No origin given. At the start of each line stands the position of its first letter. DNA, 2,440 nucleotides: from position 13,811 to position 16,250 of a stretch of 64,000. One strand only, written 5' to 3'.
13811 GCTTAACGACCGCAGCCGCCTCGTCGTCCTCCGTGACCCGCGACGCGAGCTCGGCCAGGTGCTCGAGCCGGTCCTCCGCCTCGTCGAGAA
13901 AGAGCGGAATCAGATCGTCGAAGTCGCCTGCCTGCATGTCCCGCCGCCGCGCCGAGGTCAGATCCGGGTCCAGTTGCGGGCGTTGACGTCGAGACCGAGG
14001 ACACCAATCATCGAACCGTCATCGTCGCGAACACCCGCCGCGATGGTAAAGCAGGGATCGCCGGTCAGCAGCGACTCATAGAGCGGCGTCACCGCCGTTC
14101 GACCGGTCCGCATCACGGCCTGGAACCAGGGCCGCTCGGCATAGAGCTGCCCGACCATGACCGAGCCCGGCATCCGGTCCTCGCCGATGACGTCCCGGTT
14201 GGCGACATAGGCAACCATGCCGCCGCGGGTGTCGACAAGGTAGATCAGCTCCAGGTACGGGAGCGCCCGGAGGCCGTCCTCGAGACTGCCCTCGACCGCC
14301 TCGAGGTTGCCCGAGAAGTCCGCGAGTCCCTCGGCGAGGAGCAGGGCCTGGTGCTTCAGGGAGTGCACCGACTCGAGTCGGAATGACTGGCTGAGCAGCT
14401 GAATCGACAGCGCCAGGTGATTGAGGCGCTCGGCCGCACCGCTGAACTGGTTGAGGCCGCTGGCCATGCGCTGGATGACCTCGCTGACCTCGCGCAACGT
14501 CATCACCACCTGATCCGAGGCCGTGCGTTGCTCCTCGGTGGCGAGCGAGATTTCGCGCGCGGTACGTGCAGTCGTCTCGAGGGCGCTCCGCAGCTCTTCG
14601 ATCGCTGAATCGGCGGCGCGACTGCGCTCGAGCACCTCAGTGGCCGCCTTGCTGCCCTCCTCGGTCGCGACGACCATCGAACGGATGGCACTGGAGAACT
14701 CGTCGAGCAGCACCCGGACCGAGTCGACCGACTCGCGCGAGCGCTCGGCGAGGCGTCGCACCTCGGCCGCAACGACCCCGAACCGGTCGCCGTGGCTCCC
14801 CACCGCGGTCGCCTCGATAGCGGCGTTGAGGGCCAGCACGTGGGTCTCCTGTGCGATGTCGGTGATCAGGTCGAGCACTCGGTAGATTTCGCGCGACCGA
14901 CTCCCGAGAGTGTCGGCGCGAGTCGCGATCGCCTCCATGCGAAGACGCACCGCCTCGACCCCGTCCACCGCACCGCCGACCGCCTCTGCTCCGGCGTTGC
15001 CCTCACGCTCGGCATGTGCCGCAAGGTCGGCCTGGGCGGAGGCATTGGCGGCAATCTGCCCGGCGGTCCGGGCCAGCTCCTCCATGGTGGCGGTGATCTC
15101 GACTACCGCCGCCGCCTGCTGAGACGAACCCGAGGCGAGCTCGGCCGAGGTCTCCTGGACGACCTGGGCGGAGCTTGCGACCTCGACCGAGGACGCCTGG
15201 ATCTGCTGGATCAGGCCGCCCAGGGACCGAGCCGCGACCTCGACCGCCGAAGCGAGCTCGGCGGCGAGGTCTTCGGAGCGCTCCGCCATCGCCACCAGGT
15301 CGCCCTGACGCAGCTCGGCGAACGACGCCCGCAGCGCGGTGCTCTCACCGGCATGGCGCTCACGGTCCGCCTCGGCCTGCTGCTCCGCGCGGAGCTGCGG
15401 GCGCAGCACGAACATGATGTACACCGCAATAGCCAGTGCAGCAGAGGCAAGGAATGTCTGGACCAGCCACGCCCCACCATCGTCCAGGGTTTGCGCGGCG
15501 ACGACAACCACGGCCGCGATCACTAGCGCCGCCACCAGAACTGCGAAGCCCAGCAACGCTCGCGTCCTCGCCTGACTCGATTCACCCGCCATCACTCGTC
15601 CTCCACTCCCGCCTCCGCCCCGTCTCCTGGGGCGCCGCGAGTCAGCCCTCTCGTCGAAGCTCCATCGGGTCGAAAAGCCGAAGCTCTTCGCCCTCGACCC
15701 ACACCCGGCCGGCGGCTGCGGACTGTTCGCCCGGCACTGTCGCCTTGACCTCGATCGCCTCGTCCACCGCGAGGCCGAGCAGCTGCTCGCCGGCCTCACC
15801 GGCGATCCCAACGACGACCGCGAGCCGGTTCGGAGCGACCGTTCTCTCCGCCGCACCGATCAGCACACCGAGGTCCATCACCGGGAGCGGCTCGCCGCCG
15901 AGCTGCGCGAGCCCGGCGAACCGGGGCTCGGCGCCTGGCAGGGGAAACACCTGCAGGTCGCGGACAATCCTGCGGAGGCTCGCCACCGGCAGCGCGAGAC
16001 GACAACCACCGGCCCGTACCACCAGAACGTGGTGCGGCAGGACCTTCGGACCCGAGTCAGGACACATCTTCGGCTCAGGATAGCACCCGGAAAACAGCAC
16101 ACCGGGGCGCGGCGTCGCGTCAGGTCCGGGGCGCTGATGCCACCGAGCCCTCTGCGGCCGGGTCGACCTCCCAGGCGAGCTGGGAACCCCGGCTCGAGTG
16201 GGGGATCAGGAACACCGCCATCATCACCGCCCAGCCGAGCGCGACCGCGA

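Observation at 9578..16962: Compact chemosensory operon with hybrid CheA-REC, no CheY and no recognisable output, headed by an unknown membrane protein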

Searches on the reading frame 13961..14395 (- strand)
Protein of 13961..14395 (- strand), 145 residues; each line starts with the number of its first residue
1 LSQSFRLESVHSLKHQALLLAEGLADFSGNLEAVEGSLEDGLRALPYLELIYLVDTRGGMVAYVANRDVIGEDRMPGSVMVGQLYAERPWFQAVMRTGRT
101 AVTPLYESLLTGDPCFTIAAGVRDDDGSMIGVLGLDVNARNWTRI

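Call 50: predict_structure(alignment_id=A3)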
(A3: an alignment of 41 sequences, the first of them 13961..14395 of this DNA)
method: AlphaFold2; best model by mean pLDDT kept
length: 145 residues; sequences in the alignment: 41
mean_pLDDT: 86.5   pTM: 0.83
mean pLDDT of the five models: 86.5, 85.8, 84.8, 84.6, 84.1
residues with pLDDT >= 90: 92; 70-90: 34; 50-70: 13; < 50: 6
segments of 3 or more residues with pLDDT < 50: 1-5
pLDDT, mean of each block of 10 residues (from residue 1): 48 86 81 92 93 96 92 70 93 95 92 93 92 94 77
secondary structure, 60 per line:
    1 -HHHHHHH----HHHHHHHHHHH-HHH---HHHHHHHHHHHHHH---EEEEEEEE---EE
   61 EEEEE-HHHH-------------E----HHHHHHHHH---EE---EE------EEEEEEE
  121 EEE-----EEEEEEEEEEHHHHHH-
elements in order: H2-8 H13-23 H31-44 E48-55 E59-65 H67-70 H89-97 E114-123 E129-138 H139-144
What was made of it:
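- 13958..15592 (-): Single dedicated MCP, 544 aa. Parts: TM hairpin (15401-15559, about 8-residue loop), HAMP-like segment (15218-15400), roughly 40-heptad signalling hairpin with its tip near S266 (14369-15217), and a C-terminal Cache/PDC domain (13961-14368). Domain model with pLDDT 86.5 (call 50).
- The C-terminal domain model has pLDDT 86.5 (call 50).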

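Call 53: fold_search(model_id=the predicted structure, library=pdb)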
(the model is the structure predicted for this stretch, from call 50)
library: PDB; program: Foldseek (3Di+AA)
matches with E <= 10: 1238; with E <= 0.001: 156
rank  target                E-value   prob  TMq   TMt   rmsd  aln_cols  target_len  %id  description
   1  6w3r_A                2.3e-08  1.00  0.68  0.42   4.1       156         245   18  Crystal structure of ligand-binding domain of Campylobacter jejuni chemoreceptor Tlp3 in complex with 3-methylisoleuci (released 2020-05-20)
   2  6w3x_A                2.8e-08  1.00  0.68  0.42   4.2       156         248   18  Crystal structure of ligand-binding domain of Campylobacter jejuni chemoreceptor Tlp3 in complex with L-valine (released 2020-05-20)
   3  6w3s_A                3.5e-08  1.00  0.67  0.42   4.2       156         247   18  Crystal structure of ligand-binding domain of Campylobacter jejuni chemoreceptor Tlp3 in complex with L-leucine (released 2020-05-20)
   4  4xmq_A                4.0e-08  1.00  0.70  0.43   4.0       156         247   17  Crystal structure of the sensory domain of the Campylobacter jejuni chemoreceptor Tlp3 (CcmL) (released 2015-11-04)
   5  4jgq_B                4.8e-08  1.00  0.68  0.51   2.7       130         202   18  The crystal structure of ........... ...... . mutant sensor domain, r131a, from Bacillus subtilis subsp in co-crystall (released 2013-05-15)
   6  6w3r_B                5.9e-08  1.00  0.68  0.41   4.0       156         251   18  Crystal structure of ligand-binding domain of Campylobacter jejuni chemoreceptor Tlp3 in complex with 3-methylisoleuci (released 2020-05-20)
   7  4xmr_B                5.9e-08  1.00  0.68  0.41   4.1       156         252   18  Crystal structure of the sensory domain of the Campylobacter jejuni chemoreceptor Tlp3 (CcmL) with isoleucine bound. (released 2015-11-04)
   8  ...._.                6.3e-08  1.00  0.63  0.46   5.4       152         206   18  The crystal structure of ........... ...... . sensor domain from Bacillus subtilis subsp. (released 2013-05-15)
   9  4jgq_A                6.3e-08  1.00  0.60  0.44   8.3       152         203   16  The crystal structure of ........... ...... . mutant sensor domain, r131a, from Bacillus subtilis subsp in co-crystall (released 2013-05-15)
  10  6w3o_A                8.2e-08  1.00  0.69  0.43   3.7       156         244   18  Crystal structure of ligand-binding domain of Campylobacter jejuni chemoreceptor Tlp3 in complex with 4-methylisoleuci (released 2020-05-20)
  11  4xmr_A                1.1e-07  1.00  0.69  0.43   3.7       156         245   18  Crystal structure of the sensory domain of the Campylobacter jejuni chemoreceptor Tlp3 (CcmL) with isoleucine bound. (released 2015-11-04)
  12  4xmq_B                1.1e-07  1.00  0.68  0.41   4.3       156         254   17  Crystal structure of the sensory domain of the Campylobacter jejuni chemoreceptor Tlp3 (CcmL) (released 2015-11-04)
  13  4jgr_B                1.5e-07  1.00  0.68  0.50   2.7       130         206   18  The crystal structure of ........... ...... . mutant sensor domain, R131A, from Bacillus subtilis subsp at 2.4A resolu (released 2013-05-15)
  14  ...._B                1.7e-07  1.00  0.68  0.49   3.1       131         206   18  The crystal structure of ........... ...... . sensor domain from Bacillus subtilis subsp in complex with pyruvate at 2 (released 2013-05-15)
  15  6w3p_A                1.8e-07  1.00  0.65  0.41   6.4       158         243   18  Crystal structure of ligand-binding domain of Campylobacter jejuni chemoreceptor Tlp3 in complex with beta-methylnorle (released 2020-05-20)
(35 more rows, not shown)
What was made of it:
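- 13958..15592 (-): Foldseek matches to Tlp3, KinD and PctA ligand-binding domains (call 53).
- Its best structural matches are the dCache ligand-binding domains of Tlp3, KinD, CtaA, PctA/B/C and DctB, with E about 2e-8 and TM about 0.68 (call 53).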

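Call 55: search_solved_structures(query=window:13961-14395:-, max_evalue=10, show_alignments=5)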
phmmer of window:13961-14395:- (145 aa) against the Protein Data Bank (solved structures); distinct sequences matched with E-value up to 10: 12.
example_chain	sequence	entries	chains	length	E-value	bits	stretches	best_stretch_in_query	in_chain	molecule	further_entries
4xmq_A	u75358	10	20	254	0.0045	20.4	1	88-140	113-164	Putative methyl-accepting chemotaxis signal transduction protein | Methyl-accepting chemotaxis protein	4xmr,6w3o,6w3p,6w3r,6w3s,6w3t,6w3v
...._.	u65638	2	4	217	0.043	17.2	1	85-128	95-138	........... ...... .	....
4jgq_A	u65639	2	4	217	0.22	14.9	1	86-128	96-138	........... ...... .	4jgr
5lt9_A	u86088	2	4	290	0.22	14.9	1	86-140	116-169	Methyl-accepting chemotaxis protein PctB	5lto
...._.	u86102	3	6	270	0.34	14.3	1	62-141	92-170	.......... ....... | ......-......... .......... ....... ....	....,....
9koo_A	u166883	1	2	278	0.37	14.2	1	63-141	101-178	Methyl-accepting chemotaxis protein PctA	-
3c8c_A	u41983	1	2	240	0.51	13.7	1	88-138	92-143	Methyl-accepting chemotaxis protein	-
5ave_A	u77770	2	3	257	0.55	13.6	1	88-138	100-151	Methyl-accepting chemotaxis (MCP) signaling domain protein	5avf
6iov_A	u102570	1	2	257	0.57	13.6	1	88-138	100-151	Methyl-accepting chemotaxis (MCP) signaling domain protein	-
6cja_A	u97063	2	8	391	0.62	13.4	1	17-68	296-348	Cystathionine beta-lyase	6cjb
6pxy_A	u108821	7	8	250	0.96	12.8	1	87-139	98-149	Putative methyl-accepting chemotaxis protein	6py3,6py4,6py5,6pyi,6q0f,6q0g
7nyo_AAA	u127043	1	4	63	1.2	12.5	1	80-109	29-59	SH3 domain of JNK-interacting Protein 1 (JIP1)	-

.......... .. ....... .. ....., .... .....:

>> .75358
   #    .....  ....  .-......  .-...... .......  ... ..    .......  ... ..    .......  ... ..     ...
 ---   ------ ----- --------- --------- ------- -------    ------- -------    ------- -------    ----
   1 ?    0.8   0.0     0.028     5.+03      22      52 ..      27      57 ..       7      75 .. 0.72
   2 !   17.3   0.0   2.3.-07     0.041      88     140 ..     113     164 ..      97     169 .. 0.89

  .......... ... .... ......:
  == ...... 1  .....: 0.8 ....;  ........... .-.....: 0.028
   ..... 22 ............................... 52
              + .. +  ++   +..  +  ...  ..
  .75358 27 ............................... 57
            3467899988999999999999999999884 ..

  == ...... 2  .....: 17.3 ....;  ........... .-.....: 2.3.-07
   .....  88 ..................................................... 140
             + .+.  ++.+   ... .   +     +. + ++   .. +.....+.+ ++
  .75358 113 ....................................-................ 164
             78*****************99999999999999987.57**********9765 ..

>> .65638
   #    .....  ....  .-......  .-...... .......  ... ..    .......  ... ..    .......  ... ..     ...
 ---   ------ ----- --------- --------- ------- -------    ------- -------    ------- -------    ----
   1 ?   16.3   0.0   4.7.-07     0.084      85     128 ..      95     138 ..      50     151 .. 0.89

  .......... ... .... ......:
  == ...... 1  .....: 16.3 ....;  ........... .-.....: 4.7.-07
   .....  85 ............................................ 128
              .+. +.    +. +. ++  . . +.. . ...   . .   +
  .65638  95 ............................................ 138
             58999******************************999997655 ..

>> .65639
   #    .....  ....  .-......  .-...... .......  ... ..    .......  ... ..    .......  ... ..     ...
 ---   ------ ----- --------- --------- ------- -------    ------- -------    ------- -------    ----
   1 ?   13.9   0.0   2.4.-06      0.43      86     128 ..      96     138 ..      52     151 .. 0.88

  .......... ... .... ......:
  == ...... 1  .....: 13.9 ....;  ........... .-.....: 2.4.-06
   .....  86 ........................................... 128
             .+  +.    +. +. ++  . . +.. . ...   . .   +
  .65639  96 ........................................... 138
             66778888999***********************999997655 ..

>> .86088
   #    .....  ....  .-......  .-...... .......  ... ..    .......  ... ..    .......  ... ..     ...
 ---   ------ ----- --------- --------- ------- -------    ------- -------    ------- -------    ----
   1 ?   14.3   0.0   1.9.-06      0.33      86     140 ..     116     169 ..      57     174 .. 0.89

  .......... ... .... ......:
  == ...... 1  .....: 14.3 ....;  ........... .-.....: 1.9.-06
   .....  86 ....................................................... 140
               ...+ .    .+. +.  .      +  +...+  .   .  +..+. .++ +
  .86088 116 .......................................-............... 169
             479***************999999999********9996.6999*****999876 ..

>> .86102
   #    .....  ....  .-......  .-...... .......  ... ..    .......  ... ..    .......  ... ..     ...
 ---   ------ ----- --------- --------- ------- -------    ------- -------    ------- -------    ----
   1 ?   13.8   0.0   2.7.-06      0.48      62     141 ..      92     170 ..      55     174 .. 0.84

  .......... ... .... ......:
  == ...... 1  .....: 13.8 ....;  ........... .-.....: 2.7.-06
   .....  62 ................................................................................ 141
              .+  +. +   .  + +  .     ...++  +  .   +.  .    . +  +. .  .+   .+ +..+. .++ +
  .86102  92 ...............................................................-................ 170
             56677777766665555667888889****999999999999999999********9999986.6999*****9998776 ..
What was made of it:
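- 13958..15592 (-): Motif alignment in call 55.
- One motif position is Phe rather than Tyr, and the equivalent of PctA Y121 is uncertain (call 55).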

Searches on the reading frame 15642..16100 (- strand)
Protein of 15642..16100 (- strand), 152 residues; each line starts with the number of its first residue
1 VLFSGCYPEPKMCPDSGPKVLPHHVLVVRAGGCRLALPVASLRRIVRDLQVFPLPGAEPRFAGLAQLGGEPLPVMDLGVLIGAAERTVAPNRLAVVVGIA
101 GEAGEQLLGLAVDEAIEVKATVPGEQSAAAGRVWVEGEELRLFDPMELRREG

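Call 3: search_protein_families(library=pfam, proteins=[window:15642-16100:-], max_evalue=0.01)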
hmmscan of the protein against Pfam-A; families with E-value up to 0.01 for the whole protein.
window:15642-16100:- (152 aa): 1 family
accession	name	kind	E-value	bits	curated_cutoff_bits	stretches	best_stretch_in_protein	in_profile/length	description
PF01584.24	CheW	-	1.4e-14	54.4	23.5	1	25-129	2-102/138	CheW-like domain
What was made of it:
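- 15642..16067 (-): cheW (141 aa from the conserved ATG; the longest ORF extends to GTG 16100). Pfam CheW, E 1.4e-14 (call 3).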

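Call 65: search_protein_families(library=ncbifam, proteins=[window:15642-16100:-], max_evalue=0.001)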
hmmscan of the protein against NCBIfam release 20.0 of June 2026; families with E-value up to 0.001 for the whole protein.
window:15642-16100:- (152 aa): 0 families
